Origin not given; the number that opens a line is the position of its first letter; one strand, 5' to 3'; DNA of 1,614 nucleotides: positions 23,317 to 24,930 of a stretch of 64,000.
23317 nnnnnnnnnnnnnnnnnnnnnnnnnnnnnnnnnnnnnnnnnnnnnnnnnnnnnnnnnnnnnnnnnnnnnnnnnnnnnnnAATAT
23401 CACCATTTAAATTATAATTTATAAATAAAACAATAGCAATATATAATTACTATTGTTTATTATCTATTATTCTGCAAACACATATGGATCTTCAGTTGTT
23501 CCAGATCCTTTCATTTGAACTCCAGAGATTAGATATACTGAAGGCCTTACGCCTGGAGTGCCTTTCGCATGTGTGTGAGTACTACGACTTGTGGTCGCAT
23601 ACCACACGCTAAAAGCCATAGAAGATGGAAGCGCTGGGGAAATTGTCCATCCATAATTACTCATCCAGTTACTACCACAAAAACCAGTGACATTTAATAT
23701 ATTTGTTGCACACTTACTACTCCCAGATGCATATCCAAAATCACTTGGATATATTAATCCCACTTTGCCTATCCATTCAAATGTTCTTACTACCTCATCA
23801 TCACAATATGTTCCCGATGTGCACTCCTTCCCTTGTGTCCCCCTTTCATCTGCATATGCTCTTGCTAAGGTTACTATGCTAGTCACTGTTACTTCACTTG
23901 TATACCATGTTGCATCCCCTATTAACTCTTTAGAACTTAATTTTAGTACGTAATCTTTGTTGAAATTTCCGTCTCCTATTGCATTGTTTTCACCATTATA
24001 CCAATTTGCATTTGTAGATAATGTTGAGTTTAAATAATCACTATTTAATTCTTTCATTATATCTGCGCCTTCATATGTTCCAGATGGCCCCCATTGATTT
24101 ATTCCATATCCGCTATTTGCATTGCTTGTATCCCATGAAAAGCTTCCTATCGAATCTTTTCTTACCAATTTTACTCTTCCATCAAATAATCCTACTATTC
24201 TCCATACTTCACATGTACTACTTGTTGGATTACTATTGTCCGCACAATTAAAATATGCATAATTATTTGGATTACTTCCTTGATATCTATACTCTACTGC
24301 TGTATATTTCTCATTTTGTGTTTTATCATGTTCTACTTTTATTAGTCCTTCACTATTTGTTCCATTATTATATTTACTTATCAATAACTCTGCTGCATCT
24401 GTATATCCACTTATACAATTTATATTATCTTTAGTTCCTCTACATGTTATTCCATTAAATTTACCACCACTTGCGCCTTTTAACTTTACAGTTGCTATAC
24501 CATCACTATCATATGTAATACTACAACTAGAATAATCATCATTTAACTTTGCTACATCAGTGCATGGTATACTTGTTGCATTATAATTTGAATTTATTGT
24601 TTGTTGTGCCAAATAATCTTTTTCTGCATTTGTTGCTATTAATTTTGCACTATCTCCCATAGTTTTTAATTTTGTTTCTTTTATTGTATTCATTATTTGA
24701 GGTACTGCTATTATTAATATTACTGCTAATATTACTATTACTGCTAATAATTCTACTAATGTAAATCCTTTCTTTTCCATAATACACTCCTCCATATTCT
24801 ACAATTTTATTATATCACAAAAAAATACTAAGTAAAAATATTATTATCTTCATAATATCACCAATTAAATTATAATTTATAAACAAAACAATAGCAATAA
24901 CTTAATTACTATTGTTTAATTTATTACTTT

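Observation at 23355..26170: Family of dispersed giant modular type IV pilins; one copy bracketed by ~100-bp direct repeats that duplicate a lipoprotein gene start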

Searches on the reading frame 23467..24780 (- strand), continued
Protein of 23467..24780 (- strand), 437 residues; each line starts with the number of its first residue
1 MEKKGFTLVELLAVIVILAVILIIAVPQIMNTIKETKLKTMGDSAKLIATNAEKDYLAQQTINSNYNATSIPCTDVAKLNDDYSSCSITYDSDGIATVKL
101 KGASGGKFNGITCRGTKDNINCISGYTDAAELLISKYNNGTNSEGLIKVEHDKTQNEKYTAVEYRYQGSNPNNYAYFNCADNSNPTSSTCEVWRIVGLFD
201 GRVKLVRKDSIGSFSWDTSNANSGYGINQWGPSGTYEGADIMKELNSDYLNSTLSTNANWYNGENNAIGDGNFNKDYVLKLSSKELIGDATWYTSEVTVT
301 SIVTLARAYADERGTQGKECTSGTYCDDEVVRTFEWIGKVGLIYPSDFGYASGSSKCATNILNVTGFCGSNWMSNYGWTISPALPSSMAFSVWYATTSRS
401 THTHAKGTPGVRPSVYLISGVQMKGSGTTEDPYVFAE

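Call 45: predict_structure(alignment_id=A2)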
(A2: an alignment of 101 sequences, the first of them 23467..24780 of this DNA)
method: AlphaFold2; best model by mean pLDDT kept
length: 437 residues; sequences in the alignment: 101
mean_pLDDT: 90.3   pTM: 0.81
mean pLDDT of the five models: 90.3, 90.3, 89.5, 89.2, 88.8
residues with pLDDT >= 90: 272; 70-90: 152; 50-70: 11; < 50: 2
segments of 3 or more residues with pLDDT < 50: none
pLDDT, mean of each block of 10 residues (from residue 1): 67 89 78 83 92 91 87 84 88 87 83 88 86 81 82 78 92 97 92 97 97 96 93 95 98 97 94 96 95 93 94 88 87 95 98 94 89 96 84 95 96 96 93 93
secondary structure, 60 per line:
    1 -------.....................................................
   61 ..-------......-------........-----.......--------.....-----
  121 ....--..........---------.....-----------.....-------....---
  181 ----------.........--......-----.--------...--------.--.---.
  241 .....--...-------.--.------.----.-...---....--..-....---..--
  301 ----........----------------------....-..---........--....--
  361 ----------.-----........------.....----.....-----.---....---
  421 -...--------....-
elements in order: H8-62 E70-72 E83-90 E96-102 E111-115 E121-124 H129-136 E146-150 E162-166 E174-177 E191-199 E202-207 H240-245 H281-284 E290-293 H305-312 E335-338 H345-351 H355-358 E377-384 E391-395 E400-404 E414-417 E422-424 E433-436
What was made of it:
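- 23467..24780 (-): pilin1: a bimodular type IV pilin of 437 aa. The class III signal and pilin module are encoded at 24415-24780. The DUF6273-like C-type-lectin-like C module is encoded at 23467-24414. AF2 model with pLDDT 90.3, showing the alpha1 helix at residues 8-62 and a 4-strand sheet up to residue 124 (call 45).
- On Type IV pilin (class III signal peptide proteins): The AF2 model has a helix at residues 8-62 and strands at 83-90, 96-102, 111-115 and 121-124, with pLDDT 83-92 (call 45).
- AF2 fold of pilin1 with pLDDT 90.3: call 45. The N module is a complete pilin fold, not just a helix (call 45).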

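Call 51: fold_search(model_id=the predicted structure, library=pdb)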
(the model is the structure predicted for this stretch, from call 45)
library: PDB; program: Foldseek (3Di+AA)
matches with E <= 10: 178; with E <= 0.001: 1
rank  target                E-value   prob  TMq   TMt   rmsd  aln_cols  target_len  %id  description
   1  9qa6                  1.2e-07  1.00  0.37  0.20   9.0       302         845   15  Cryo-EM structure of Thomasclavelia ramosa IgA peptidase (IgAse) active site mutant (S32-N876) (released 2025-06-25)
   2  4d40_A                2.3e-01  0.84  0.14  0.49   4.4        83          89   17  High-Resolution Structure of a Type IV Pilin from Shewanella oneidensis (released 2015-04-29)
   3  9a5z_A                4.1e-01  0.08  0.10  0.17  13.6       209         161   10  Integrative model of YPMB-MREC by crosslinking MS and deep learning (released 2024-09-18)
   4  5y6f                  4.6e-01  0.02  0.07  0.10  16.6       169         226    9  Crystal structure of YcgR in complex with c-di-GMP from Escherichia coli (released 2018-07-18)
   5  6hiw_DA               1.0e+00  0.02  0.08  0.03  18.6       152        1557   12  Cryo-EM structure of the Trypanosoma brucei mitochondrial ribosome - This entry contains the complete small mitoribos (released 2018-09-26)
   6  6hiy_DA               1.3e+00  0.02  0.08  0.03  18.6       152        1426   12  Cryo-EM structure of the Trypanosoma brucei mitochondrial ribosome - This entry contains the body of the small mitori (released 2018-09-26)
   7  4xa2_A                1.4e+00  0.38  0.16  0.14   5.2       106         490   10  Structure of the Major Type IV pilin of Acinetobacter baumannii (released 2016-01-20)
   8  5kew_D                1.5e+00  0.01  0.06  0.18  17.8       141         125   10  Vibrio parahaemolyticus VtrA/VtrC complex bound to the bile salt taurodeoxycholate (released 2016-07-20)
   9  8f3d_H                1.6e+00  0.03  0.11  0.08  20.8       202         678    8  3-methylcrotonyl-CoA carboxylase in filament, beta-subunit centered (released 2023-01-11)
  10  3g7x_A                1.6e+00  0.02  0.06  0.11  14.9       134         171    7  Female-specific histamine-binding protein 2, D24R mutant (released 2010-02-16)
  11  8q4e_A                2.1e+00  0.20  0.08  0.25   2.1        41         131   15  Structure of Legionella pneumophila Lcl C-terminal domain (released 2023-12-27)
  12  7e9m_A                2.1e+00  0.02  0.08  0.14  16.0       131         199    4  Crystal Structure of Spindlin1 bound to SPINDOC Docpep3 (released 2022-06-15)
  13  8k8h                  2.1e+00  0.01  0.12  0.10  18.7       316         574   10  Crystal structure of the CysR-CTLD3 fragment of human DEC205 (released 2024-02-28)
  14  5kew_B                2.4e+00  0.01  0.06  0.17  17.0       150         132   10  Vibrio parahaemolyticus VtrA/VtrC complex bound to the bile salt taurodeoxycholate (released 2016-07-20)
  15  7f75_C                2.6e+00  0.01  0.06  0.03  20.1       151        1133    7  Cryo-EM structure of Spx-dependent transcription activation complex (released 2021-10-13)
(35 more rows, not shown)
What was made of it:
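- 23467..24780 (-): Foldseek match to 9qa6 at E=1.2e-7 (call 51).
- On Type IV pilin (class III signal peptide proteins): Foldseek hits to Shewanella and Acinetobacter pilins are weak (call 51).
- Foldseek top hit is 9qa6 (T. ramosa IgAse) at E=1.2e-7, probability 1.0, 302 aligned columns (call 51).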

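Call 65: find_encoding_contigs(protein=P0126, flank=6000, max_places=4)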
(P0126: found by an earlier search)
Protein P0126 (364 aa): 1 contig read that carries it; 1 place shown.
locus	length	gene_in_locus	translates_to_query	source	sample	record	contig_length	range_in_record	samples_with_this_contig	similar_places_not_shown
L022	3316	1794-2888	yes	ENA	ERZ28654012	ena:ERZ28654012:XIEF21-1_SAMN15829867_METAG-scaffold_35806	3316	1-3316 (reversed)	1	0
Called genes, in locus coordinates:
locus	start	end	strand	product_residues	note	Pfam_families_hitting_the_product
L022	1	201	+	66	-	?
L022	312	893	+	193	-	PF05198:IF3_N, PF00707:IF3_C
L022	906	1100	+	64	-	PF01632:Ribosomal_L35p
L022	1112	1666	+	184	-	PF00453:Ribosomal_L20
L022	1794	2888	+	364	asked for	PF07963:N_methyl (weak)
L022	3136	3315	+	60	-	?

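Call 77: search_solved_structures(query=P0119, max_evalue=10, show_alignments=0)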
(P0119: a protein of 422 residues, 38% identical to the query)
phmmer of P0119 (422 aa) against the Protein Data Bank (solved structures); distinct sequences matched with E-value up to 10: 11.
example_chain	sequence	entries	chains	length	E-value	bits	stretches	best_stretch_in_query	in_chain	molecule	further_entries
8pfb_G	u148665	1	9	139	0.0056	19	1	7-75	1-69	Type IV pilin PilE1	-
6xxe_A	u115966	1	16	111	0.0097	18.2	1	7-47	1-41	Uncharacterized protein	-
8qqj_J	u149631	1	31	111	0.012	17.9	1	7-47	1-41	Type IV narrow pilus major component PilA5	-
9lab_B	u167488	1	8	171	0.015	17.6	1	1-41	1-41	MSHA major pilin subunit MshA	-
9laa_A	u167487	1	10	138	0.047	16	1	2-118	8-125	Type IV pilin protein PilA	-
9egp_A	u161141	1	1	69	0.049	15.9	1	3-33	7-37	Geopilin domain 1 protein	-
8tj2_C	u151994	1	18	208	0.089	15.1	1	7-61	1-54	Type IV major pilin protein PilA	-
7tgg_A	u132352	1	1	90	0.21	13.8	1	4-30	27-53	Geopilin domain 1 protein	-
1oqw_A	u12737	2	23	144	0.31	13.3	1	7-55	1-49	Fimbrial protein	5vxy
8tum_e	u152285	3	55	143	0.53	12.5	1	7-55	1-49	Type IV major pilin protein PilA | Pilin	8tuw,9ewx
2m7g_A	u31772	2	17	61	0.59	12.4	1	7-31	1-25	Geopilin domain 1 protein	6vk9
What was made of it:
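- Tried and rejected: A PDB sequence search with a relative found only pilin helices (call 77).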

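Call 78: search_protein_families(library=pfam, proteins=[P0119], max_evalue=0.001)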
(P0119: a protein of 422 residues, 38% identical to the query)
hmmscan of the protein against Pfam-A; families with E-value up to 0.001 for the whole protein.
P0119 (422 aa): 2 families
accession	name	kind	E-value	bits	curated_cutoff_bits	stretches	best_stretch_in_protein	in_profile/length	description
PF07963.17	N_methyl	-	1.6e-06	27.9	21.2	1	1-27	1-27/27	Prokaryotic N-terminal methylation motif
PF19789.6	DUF6273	-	0.00017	22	23.5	0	341-400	116-171/172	Domain of unknown function (DUF6273)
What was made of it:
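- On Pfam DUF6273 (PF19789): The best relative, P0119, scores 22.0 bits and covers only profile positions 116-171 (call 78).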

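Call 81: find_encoding_contigs(protein=P0003, flank=5000, max_places=3)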
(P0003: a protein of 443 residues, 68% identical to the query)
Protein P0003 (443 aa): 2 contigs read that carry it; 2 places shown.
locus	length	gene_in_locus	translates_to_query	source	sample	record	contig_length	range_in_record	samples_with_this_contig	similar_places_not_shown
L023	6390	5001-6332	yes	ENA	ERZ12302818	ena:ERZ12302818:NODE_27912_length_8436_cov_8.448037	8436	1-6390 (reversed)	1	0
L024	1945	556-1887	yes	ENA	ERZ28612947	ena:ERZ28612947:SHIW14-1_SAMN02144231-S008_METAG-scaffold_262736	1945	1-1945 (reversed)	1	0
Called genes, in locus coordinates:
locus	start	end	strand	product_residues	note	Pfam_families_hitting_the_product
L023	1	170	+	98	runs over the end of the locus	PF04297:UPF0122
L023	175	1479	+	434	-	PF02881:SRP54_N, PF00448:SRP54, PF02978:SRP_SPB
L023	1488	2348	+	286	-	-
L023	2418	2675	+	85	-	-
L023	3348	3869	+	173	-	PF01595:CNNM (weak)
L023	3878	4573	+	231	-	PF01255:Prenyltransf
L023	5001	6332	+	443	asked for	PF07963:N_methyl (weak)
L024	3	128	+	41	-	?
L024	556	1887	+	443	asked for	PF07963:N_methyl (weak)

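Call 82: find_encoding_contigs(protein=P0002, flank=5000, max_places=3)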
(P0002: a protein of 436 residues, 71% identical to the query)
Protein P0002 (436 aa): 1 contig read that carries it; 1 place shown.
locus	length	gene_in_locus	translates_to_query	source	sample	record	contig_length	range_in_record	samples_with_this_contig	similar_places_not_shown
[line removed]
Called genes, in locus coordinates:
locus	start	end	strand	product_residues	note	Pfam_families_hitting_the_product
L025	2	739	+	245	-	?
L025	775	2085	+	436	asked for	PF07963:N_methyl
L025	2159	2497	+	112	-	-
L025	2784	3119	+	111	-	-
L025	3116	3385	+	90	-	?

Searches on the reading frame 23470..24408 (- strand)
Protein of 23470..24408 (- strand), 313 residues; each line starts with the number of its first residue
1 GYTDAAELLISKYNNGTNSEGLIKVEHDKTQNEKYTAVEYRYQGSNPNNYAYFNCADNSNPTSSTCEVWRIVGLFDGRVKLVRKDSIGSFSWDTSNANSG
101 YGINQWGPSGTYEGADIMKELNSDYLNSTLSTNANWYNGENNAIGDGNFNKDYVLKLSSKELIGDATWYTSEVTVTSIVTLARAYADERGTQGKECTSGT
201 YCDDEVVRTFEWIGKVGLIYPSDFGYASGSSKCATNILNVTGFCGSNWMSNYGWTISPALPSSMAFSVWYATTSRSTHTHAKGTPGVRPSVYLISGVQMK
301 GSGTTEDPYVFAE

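Call 58: search_protein_families(library=pfam, proteins=[window:23470-24408:-], max_evalue=10)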
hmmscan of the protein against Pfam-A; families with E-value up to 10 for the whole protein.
seq(313 aa): 1 family
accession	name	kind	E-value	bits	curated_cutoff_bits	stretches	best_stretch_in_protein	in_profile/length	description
PF18013.6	Phage_lysozyme2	-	0.08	13.6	28.2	1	93-167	40-109/140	Phage tail lysozyme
